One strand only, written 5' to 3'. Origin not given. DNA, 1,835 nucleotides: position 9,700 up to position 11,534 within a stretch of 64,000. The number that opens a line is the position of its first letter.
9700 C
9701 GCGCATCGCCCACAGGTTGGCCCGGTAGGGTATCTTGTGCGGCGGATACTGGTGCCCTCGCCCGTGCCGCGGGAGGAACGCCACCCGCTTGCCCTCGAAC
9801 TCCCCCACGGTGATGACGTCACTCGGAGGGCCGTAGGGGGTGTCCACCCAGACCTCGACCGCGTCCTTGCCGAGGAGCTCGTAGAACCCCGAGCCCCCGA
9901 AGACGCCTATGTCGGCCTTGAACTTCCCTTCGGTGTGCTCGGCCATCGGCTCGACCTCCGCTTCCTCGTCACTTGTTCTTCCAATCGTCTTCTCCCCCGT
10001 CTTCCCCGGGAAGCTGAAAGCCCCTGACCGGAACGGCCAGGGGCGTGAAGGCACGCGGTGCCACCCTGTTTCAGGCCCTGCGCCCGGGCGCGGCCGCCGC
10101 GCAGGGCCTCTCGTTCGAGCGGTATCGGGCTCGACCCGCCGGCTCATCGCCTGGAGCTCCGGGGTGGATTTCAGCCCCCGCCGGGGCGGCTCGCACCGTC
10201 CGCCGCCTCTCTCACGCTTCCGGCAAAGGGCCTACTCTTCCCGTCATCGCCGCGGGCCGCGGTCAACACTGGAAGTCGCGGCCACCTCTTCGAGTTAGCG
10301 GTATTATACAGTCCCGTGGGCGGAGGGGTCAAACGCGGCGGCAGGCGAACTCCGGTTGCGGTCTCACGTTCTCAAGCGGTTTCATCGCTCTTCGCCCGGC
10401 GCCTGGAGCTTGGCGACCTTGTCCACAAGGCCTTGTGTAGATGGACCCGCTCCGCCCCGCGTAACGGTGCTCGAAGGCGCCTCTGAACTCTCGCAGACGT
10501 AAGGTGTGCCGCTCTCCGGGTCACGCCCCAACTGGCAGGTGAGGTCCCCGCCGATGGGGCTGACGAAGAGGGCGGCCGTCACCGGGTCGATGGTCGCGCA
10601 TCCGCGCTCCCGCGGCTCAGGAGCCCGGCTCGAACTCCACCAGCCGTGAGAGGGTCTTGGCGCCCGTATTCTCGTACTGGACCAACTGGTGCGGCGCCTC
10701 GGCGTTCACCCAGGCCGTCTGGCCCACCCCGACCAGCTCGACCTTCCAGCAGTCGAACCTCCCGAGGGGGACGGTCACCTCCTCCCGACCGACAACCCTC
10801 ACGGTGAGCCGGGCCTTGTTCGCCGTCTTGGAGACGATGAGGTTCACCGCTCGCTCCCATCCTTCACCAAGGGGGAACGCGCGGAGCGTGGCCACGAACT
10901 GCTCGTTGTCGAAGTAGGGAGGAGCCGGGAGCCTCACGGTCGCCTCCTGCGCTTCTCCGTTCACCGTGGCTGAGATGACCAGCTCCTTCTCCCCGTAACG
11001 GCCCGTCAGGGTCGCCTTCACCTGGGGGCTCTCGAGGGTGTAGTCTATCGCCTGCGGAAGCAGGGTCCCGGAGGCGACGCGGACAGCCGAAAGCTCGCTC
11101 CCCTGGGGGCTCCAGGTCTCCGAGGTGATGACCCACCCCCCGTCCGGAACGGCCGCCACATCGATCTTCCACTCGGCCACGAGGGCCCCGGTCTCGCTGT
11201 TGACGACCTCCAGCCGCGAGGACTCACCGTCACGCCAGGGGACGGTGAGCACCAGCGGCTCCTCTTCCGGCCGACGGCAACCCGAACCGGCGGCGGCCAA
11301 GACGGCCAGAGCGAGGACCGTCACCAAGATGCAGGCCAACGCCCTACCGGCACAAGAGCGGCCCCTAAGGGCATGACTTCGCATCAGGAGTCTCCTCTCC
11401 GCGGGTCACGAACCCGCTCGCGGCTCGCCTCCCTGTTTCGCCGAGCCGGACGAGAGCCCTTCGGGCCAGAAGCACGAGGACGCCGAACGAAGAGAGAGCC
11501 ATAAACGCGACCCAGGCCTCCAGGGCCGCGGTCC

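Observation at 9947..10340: Long structured leader with a sigma-A promoter upstream of mtnP-mtnA, with no recognisable S-box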

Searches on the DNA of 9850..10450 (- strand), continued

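Call 40: search_with_rna_model(model_id=R1, sources=[L081, L082, L083, L084, L085, L086, L087, L088, L089, L090, L091, L092, L093, L094, L095, L096, L097, L098, L099, L100, L101, L102, L103, L104, L105, L106, L107, L108, L109, L110, L111, L112, L113, L114, L115, L116, L117, L118, L119, L120, L121, L122, L123, L124, L125, L126, L127, L128, L129, L130, L131, L132, L133, L134, L135, L136, L137, L138, L139, L140, L141, L142, L143, L144, L145, L146, L147, L148, L149, L150, L151, L152, L153, L154, L155, L156, L157, L158, L159, L160, L161, L162, L163, L164, L166, L167, L169, L171, L172, L174, L175, L176, L178, L179, L180, L181], max_evalue=1)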
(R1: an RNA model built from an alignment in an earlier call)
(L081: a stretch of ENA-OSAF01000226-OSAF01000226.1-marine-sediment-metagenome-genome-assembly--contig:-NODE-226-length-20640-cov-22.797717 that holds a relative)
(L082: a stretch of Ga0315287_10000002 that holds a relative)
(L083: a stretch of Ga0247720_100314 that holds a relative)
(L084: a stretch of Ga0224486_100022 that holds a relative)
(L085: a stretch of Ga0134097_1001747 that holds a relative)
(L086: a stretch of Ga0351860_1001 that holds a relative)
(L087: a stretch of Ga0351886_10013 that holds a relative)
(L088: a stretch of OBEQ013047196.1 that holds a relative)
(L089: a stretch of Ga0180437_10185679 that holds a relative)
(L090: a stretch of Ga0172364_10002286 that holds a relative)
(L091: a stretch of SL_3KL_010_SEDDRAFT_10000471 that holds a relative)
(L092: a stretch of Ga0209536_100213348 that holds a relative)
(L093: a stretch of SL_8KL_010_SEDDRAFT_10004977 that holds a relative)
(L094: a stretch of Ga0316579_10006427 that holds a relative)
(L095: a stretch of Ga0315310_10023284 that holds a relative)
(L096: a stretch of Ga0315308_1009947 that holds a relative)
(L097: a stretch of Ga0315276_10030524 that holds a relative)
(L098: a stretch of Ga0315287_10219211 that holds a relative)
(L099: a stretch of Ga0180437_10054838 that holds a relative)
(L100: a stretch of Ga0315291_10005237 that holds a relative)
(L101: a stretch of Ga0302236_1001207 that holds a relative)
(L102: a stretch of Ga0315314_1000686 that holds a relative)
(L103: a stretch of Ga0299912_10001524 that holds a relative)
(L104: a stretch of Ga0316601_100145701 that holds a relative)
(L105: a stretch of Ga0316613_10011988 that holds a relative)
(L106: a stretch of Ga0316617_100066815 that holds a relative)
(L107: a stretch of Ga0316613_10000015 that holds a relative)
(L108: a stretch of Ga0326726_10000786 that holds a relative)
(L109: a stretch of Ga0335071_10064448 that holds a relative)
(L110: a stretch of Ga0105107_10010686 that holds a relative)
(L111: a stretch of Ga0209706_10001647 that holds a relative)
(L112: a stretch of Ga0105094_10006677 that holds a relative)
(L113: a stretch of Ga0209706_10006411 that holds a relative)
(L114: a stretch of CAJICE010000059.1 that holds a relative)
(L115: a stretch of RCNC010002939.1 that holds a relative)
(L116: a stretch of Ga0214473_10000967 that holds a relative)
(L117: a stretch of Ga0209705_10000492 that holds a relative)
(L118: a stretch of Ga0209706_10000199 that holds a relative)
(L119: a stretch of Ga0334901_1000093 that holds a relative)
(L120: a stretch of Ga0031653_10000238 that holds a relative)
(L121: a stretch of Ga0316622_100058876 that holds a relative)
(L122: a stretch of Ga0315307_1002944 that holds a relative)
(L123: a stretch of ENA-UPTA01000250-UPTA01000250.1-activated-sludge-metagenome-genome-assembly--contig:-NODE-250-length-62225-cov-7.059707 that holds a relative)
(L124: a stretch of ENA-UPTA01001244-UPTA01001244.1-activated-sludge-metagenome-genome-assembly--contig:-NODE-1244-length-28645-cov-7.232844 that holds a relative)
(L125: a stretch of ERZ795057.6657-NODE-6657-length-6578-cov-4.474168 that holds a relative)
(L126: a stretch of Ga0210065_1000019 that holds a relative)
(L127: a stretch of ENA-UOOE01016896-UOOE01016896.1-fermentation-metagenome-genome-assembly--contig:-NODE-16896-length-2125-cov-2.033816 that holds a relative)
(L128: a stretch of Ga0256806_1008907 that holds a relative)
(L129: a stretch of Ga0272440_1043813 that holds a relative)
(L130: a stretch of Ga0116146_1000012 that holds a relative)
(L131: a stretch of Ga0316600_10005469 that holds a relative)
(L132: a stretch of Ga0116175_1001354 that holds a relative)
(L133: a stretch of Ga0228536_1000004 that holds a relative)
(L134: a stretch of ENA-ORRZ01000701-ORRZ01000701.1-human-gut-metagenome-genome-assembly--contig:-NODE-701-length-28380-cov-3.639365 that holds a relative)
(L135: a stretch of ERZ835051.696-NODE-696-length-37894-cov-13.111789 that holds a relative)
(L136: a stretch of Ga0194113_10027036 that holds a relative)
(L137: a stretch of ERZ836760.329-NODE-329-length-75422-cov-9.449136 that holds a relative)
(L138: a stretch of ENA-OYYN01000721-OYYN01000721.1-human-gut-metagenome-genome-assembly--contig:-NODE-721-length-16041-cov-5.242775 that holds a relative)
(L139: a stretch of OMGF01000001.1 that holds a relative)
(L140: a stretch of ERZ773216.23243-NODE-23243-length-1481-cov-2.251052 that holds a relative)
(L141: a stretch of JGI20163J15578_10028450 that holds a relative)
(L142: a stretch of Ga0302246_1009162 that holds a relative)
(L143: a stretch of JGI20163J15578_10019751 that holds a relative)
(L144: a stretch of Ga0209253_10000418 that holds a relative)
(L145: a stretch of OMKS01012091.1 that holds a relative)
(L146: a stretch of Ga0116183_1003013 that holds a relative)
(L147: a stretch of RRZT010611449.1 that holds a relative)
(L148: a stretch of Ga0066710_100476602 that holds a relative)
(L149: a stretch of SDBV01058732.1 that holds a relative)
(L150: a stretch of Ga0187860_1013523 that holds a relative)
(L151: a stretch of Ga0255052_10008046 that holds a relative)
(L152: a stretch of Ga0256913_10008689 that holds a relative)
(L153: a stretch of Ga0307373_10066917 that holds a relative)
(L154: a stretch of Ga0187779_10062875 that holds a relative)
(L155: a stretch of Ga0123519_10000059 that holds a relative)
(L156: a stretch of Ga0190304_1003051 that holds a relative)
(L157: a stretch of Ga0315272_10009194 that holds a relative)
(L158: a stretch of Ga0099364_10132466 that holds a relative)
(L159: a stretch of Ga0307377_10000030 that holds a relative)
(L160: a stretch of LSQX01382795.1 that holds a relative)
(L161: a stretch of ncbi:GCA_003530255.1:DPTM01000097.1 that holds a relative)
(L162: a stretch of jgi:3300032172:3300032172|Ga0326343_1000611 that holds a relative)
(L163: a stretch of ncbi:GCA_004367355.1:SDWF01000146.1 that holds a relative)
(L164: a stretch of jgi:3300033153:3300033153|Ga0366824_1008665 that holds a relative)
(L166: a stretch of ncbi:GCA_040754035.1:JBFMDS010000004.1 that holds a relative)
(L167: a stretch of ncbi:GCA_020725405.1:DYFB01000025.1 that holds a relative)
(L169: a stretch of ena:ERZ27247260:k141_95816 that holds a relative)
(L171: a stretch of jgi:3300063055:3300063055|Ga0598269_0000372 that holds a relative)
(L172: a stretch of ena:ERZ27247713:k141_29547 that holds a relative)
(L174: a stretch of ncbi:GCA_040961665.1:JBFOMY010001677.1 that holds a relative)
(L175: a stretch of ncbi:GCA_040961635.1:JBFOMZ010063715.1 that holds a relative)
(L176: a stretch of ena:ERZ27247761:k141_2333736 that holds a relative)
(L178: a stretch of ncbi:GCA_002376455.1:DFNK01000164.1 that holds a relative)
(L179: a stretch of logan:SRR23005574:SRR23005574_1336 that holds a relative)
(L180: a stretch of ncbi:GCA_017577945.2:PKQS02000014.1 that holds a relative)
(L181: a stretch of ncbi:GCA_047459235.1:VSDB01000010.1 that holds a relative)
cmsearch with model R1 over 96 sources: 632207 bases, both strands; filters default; matches with E-value up to 1: 13.
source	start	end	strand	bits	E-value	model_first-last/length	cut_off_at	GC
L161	2600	2699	+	112.3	2.5e-22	1-99/99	no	0.72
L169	4175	4274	+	108.7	1.6e-21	1-99/99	no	0.73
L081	2781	2881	+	108.4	1.9e-21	1-99/99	no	0.71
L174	4190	4287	+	103.9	2e-20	1-99/99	no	0.69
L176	4110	4212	+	101.6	6.7e-20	1-99/99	no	0.7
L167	4170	4268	+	101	9.2e-20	1-99/99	no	0.75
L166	4170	4268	+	100.7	1.1e-19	1-99/99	no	0.74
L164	1633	1733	+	99.5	2.1e-19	1-99/99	no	0.73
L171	4133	4235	+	99.4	2.2e-19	1-99/99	no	0.68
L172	4165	4270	+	98.2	4.1e-19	1-99/99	no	0.7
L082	2874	2972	+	97.6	5.4e-19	1-99/99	no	0.7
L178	4241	4338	+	78.6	1.1e-14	1-99/99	no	0.68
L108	4263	4348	+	17.9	0.74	1-99/99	no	0.7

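Call 41: search_with_rna_model(model_id=R1, sources=[window, L081, L082, L164, L166, L167, L169, L171, L172, L174, L176, L178, L057], max_evalue=0.5, make_alignment=true)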
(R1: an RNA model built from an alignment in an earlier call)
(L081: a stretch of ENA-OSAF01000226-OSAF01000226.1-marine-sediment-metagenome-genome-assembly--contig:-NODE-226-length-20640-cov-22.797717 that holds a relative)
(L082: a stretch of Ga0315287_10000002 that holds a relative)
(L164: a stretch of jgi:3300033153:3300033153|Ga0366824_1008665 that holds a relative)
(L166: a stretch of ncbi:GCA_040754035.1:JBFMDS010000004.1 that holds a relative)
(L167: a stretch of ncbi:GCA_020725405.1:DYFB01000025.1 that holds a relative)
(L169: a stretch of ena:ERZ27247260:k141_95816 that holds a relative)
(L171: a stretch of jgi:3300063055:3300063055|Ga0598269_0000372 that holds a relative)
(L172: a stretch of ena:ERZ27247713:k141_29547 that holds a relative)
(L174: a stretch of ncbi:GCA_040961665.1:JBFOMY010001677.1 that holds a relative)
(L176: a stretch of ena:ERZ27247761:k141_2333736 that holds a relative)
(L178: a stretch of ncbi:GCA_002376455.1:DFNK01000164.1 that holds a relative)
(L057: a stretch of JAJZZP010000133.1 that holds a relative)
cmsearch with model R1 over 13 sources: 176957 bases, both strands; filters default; matches with E-value up to 0.5: 15.
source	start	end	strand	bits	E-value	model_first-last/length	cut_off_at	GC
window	10153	10252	-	112.3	7.1e-23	1-99/99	no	0.72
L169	4175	4274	+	108.7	4.5e-22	1-99/99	no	0.73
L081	2781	2881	+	108.4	5.4e-22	1-99/99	no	0.71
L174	4190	4287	+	103.9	5.7e-21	1-99/99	no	0.69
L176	4110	4212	+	101.6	1.9e-20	1-99/99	no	0.7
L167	4170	4268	+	101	2.6e-20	1-99/99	no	0.75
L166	4170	4268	+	100.7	3.1e-20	1-99/99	no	0.74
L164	1633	1733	+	99.5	5.8e-20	1-99/99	no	0.73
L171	4133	4235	+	99.4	6.1e-20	1-99/99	no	0.68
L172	4165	4270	+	98.2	1.1e-19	1-99/99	no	0.7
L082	2874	2972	+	97.6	1.5e-19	1-99/99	no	0.7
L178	4241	4338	+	78.6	3.2e-15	1-99/99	no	0.68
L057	4745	4839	+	18.6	0.15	1-99/99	no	0.48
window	41990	42033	-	17.9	0.21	1-99/99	no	0.68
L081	183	238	-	16.4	0.48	1-99/99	no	0.73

Alignment A4: 15 matches aligned to the model, 124 columns, each read 5' to 3' on its own strand. Consensus structure (alignment columns), stored with it:
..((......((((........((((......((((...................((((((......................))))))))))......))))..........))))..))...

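Call 42: search_with_rna_model(model_id=R1, sources=[window, L081, L082, L164, L166, L167, L169, L171, L172, L174, L176, L178, L057], max_evalue=0.18, make_alignment=true)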
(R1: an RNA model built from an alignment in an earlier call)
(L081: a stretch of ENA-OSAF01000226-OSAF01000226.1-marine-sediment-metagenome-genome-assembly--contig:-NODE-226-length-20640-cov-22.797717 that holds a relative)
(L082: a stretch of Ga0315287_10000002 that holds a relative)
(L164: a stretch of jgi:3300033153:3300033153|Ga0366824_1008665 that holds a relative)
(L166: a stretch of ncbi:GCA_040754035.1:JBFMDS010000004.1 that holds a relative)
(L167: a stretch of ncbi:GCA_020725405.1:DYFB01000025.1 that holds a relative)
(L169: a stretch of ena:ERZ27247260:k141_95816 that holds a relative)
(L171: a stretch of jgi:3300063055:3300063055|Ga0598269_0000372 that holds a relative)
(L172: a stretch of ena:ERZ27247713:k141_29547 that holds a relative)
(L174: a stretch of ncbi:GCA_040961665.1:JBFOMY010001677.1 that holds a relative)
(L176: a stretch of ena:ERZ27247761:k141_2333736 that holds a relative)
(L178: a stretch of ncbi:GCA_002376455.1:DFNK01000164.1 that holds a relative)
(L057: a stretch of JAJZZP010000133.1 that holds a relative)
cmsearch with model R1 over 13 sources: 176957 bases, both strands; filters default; matches with E-value up to 0.18: 13.
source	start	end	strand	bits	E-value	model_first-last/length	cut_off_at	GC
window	10153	10252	-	112.3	7.1e-23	1-99/99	no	0.72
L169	4175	4274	+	108.7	4.5e-22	1-99/99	no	0.73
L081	2781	2881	+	108.4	5.4e-22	1-99/99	no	0.71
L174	4190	4287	+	103.9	5.7e-21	1-99/99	no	0.69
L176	4110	4212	+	101.6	1.9e-20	1-99/99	no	0.7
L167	4170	4268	+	101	2.6e-20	1-99/99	no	0.75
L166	4170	4268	+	100.7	3.1e-20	1-99/99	no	0.74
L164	1633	1733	+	99.5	5.8e-20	1-99/99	no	0.73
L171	4133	4235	+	99.4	6.1e-20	1-99/99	no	0.68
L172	4165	4270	+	98.2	1.1e-19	1-99/99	no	0.7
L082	2874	2972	+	97.6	1.5e-19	1-99/99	no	0.7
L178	4241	4338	+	78.6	3.2e-15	1-99/99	no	0.68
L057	4745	4839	+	18.6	0.15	1-99/99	no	0.48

Alignment A5: 13 matches aligned to the model, 114 columns, each read 5' to 3' on its own strand. Consensus structure (alignment columns), stored with it:
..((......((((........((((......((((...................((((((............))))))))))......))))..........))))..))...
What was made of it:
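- Tried and rejected: I treated these as spurious and excluded them (calls 41, 42).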

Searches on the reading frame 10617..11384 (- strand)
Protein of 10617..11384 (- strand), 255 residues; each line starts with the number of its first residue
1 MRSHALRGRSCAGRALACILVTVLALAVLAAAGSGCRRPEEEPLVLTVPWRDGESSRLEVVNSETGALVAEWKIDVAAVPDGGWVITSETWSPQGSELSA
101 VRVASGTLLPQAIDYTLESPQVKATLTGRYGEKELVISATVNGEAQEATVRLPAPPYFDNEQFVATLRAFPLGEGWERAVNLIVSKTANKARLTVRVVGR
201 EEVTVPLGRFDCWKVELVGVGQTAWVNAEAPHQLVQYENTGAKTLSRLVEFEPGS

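Call 7: search_protein_families(library=pfam, proteins=[window:10617-11384:-])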
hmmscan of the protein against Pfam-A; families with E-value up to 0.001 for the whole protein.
window:10617-11384:- (255 aa): 1 family
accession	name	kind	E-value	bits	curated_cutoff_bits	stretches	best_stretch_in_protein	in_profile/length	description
PF11306.15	DUF3108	-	3.9e-08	33.8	26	1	99-220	50-171/209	Protein of unknown function (DUF3108)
